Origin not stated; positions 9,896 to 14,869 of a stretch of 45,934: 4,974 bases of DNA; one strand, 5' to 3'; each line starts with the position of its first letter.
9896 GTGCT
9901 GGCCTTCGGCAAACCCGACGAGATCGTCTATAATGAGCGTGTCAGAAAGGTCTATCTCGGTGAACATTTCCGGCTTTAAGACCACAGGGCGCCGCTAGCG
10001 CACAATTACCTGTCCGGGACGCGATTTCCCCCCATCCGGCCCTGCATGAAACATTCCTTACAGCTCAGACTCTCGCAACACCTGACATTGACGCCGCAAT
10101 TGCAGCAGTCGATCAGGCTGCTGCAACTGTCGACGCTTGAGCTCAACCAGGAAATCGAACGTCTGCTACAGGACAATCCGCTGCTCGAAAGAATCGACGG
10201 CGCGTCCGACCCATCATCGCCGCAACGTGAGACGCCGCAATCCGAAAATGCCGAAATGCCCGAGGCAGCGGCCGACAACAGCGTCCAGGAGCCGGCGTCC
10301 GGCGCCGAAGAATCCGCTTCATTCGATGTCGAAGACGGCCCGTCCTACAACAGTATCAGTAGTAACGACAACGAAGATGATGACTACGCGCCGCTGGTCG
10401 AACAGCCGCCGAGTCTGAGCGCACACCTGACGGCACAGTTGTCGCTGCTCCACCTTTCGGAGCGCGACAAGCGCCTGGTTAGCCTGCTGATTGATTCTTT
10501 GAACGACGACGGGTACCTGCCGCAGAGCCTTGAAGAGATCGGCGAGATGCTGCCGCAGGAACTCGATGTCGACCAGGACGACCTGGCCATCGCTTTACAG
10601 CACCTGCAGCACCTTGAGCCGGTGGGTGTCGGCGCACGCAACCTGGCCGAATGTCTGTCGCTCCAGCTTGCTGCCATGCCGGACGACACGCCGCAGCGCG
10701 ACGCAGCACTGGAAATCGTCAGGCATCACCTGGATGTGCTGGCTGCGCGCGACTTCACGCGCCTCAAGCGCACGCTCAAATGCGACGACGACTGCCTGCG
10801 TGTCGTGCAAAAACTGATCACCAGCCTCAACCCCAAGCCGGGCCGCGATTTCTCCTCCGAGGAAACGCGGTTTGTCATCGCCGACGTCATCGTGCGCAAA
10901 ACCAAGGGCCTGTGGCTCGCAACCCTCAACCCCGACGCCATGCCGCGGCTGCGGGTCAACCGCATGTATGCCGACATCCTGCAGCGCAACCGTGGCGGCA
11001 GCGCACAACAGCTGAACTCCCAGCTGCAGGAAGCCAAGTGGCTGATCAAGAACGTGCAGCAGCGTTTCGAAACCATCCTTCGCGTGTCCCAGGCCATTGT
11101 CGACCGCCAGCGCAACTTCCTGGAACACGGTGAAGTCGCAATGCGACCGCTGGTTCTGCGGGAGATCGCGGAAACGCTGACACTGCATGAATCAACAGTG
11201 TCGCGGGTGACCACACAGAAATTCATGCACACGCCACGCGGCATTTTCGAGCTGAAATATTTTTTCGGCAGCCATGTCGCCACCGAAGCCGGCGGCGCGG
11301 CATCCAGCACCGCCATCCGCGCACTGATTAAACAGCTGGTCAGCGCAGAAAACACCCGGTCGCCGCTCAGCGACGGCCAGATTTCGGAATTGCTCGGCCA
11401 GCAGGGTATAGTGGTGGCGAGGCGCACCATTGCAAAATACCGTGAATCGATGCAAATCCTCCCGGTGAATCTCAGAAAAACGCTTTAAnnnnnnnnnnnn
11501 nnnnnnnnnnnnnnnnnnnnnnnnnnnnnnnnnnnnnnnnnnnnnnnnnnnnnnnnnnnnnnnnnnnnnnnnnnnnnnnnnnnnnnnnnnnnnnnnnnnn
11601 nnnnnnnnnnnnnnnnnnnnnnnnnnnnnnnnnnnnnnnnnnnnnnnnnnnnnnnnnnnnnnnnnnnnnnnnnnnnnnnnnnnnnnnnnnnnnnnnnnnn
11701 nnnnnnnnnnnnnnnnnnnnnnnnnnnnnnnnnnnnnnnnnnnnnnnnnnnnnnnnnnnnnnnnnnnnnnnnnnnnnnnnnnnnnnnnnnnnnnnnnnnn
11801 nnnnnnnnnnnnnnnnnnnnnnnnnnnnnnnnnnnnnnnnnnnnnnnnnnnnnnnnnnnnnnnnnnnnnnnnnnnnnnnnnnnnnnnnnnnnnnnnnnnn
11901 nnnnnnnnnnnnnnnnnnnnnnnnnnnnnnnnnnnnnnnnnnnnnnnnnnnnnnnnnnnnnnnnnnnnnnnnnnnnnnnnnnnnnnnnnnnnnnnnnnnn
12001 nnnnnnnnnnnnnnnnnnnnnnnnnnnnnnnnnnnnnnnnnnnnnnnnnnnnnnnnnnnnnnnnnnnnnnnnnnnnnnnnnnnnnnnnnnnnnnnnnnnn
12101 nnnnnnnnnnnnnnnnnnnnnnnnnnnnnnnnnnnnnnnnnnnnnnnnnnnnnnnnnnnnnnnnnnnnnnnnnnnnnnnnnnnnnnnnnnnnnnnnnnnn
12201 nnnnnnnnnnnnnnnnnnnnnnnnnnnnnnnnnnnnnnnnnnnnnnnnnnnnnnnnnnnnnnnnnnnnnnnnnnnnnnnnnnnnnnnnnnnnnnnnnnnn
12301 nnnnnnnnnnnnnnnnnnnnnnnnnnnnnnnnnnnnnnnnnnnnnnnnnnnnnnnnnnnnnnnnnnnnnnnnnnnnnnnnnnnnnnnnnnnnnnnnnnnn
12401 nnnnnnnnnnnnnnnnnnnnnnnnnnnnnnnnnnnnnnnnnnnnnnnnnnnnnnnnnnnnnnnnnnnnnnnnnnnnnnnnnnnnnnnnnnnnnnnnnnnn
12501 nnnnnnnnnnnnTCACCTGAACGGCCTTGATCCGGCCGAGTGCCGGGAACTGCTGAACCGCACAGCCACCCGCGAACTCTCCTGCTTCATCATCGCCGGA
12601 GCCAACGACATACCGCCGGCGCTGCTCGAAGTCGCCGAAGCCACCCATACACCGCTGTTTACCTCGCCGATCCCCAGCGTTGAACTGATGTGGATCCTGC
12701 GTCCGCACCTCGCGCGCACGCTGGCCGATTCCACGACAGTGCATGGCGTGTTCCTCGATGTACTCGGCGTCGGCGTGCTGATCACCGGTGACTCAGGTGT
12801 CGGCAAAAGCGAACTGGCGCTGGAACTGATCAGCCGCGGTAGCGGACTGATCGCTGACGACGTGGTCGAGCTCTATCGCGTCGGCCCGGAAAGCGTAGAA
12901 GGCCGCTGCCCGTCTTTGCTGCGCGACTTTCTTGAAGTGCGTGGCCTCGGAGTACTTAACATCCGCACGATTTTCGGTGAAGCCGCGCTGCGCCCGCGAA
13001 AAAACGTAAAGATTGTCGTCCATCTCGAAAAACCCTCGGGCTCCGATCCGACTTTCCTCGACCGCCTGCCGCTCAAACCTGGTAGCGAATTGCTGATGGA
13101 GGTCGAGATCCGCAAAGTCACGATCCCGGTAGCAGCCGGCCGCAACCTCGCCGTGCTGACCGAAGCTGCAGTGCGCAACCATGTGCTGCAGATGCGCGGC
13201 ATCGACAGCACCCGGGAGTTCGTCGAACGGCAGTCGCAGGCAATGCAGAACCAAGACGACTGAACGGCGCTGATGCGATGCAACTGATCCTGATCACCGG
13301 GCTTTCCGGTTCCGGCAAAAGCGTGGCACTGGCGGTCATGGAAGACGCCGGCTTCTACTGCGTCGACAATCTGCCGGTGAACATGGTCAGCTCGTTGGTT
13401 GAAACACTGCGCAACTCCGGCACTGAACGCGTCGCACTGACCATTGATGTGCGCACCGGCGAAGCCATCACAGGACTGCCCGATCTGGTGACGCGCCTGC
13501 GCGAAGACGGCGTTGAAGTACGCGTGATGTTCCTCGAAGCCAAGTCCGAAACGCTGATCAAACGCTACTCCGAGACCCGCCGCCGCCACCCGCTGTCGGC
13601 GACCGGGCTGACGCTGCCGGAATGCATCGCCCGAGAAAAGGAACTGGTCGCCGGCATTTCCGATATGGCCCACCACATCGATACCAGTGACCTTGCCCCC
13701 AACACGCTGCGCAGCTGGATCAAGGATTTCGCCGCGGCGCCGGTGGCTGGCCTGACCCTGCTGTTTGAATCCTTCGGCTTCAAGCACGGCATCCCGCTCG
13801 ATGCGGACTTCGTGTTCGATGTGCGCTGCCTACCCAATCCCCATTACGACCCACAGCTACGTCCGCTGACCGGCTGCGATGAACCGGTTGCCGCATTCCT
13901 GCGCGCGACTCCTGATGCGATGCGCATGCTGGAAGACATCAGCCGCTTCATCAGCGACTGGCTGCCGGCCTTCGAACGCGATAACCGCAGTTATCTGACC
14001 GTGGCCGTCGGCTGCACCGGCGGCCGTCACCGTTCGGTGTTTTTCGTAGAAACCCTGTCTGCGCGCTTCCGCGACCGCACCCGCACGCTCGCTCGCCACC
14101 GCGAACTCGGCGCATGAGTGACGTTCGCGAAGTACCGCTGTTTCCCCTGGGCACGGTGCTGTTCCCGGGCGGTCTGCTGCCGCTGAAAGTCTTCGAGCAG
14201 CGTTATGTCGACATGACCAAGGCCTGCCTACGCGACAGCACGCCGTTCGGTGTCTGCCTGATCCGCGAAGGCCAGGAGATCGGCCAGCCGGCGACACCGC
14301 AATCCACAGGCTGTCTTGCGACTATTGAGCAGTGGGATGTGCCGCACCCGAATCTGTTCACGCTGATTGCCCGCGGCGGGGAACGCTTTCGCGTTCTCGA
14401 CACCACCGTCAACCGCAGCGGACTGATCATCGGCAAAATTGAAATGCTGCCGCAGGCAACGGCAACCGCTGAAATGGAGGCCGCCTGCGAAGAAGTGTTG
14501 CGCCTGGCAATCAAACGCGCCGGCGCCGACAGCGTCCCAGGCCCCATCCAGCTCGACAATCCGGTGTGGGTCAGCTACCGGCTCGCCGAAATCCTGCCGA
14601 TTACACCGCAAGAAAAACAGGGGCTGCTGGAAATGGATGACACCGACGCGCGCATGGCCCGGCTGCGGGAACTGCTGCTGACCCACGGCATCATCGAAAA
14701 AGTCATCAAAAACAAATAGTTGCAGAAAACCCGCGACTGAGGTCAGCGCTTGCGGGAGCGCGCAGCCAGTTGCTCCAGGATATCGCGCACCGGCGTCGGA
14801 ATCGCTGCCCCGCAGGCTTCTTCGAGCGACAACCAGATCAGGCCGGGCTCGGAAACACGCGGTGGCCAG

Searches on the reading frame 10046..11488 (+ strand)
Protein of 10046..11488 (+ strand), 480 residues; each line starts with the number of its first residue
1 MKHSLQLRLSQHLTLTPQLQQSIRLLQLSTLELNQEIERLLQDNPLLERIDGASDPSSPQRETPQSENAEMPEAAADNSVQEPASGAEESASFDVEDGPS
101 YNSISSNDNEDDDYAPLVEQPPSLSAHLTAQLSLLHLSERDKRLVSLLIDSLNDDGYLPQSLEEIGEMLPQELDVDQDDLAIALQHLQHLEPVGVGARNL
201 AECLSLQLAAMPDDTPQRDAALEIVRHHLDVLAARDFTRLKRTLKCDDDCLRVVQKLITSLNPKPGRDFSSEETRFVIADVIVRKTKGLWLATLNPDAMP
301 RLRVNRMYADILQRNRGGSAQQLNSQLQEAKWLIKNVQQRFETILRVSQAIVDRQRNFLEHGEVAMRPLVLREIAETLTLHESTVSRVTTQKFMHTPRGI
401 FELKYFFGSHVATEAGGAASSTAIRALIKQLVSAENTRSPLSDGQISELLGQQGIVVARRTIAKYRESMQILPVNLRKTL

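Call 6: search_protein_families(library=pfam, proteins=[window:10046-11488:+])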
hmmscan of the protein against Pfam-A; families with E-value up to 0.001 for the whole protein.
window:10046-11488:+ (480 aa): 3 families
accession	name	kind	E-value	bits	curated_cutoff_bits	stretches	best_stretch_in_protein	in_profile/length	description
PF04552.19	Sigma54_DBD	-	2.8e-63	212.9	22.8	1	322-478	3-159/160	Sigma-54, DNA binding domain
PF04963.19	Sigma54_CBD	-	7.3e-58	195.8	22.9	1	114-308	2-185/185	Sigma-54 factor, core binding domain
PF00309.25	Sigma54_AID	-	1.4e-16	60.5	23.8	1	4-48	1-45/46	Sigma-54 factor, Activator interacting domain (AID)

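Call 7: search_protein_families(library=ncbifam, proteins=[window:10046-11488:+])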
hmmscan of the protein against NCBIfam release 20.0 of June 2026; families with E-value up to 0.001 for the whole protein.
window:10046-11488:+ (480 aa): 7 families
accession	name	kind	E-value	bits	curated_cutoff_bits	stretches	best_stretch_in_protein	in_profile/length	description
NF004598.0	PRK05932.1-5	equivalog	4.8e-217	721.7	621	1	1-480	1-504/504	RNA polymerase factor sigma-54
NF004595.0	PRK05932.1-2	equivalog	4.3e-181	603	513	1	1-480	1-483/484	RNA polymerase factor sigma-54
NF009118.0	PRK12469.1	subfamily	2.9e-168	560.7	396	1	1-479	1-480/483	RNA polymerase factor sigma-54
NF004597.0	PRK05932.1-4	equivalog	5.5e-147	490.1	817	1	1-480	1-476/477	RNA polymerase factor sigma-54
TIGR02395.1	rpoN_sigma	equivalog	5.4e-139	464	277.35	1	9-478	1-434/434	RNA polymerase factor sigma-54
NF004596.0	PRK05932.1-3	subfamily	1.3e-123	413.7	499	1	2-471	4-498/515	RNA polymerase factor sigma-54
NF004602.0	PRK05932.2-4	equivalog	3.2e-47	161.3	506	1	8-479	8-410/416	RNA polymerase factor sigma-54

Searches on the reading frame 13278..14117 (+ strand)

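Call 47: search_protein_families(library=pfam, proteins=[window:13278-14117:+], max_evalue=0.00001)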
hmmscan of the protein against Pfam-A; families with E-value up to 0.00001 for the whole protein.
window:13278-14117:+ (279 aa): 2 families
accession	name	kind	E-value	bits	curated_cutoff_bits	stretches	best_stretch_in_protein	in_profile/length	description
PF22740.1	PapZ_C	-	6.8e-46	155.8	27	1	160-277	2-120/121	RapZ C-terminal domain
PF03668.21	RapZ-like_N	-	1.3e-44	152.2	25.4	1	1-151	1-153/158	RapZ-like N-terminal domain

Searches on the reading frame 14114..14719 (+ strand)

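Call 47: search_protein_families(library=pfam, proteins=[window:14114-14719:+], max_evalue=0.00001)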
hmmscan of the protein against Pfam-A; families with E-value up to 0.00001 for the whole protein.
window:14114-14719:+ (201 aa): 1 family
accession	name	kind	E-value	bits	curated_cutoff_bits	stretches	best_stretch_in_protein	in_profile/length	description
PF02190.22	LON_substr_bdg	-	2e-28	100.1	28.7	1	6-188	1-198/200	ATP-dependent protease La (LON) substrate-binding domain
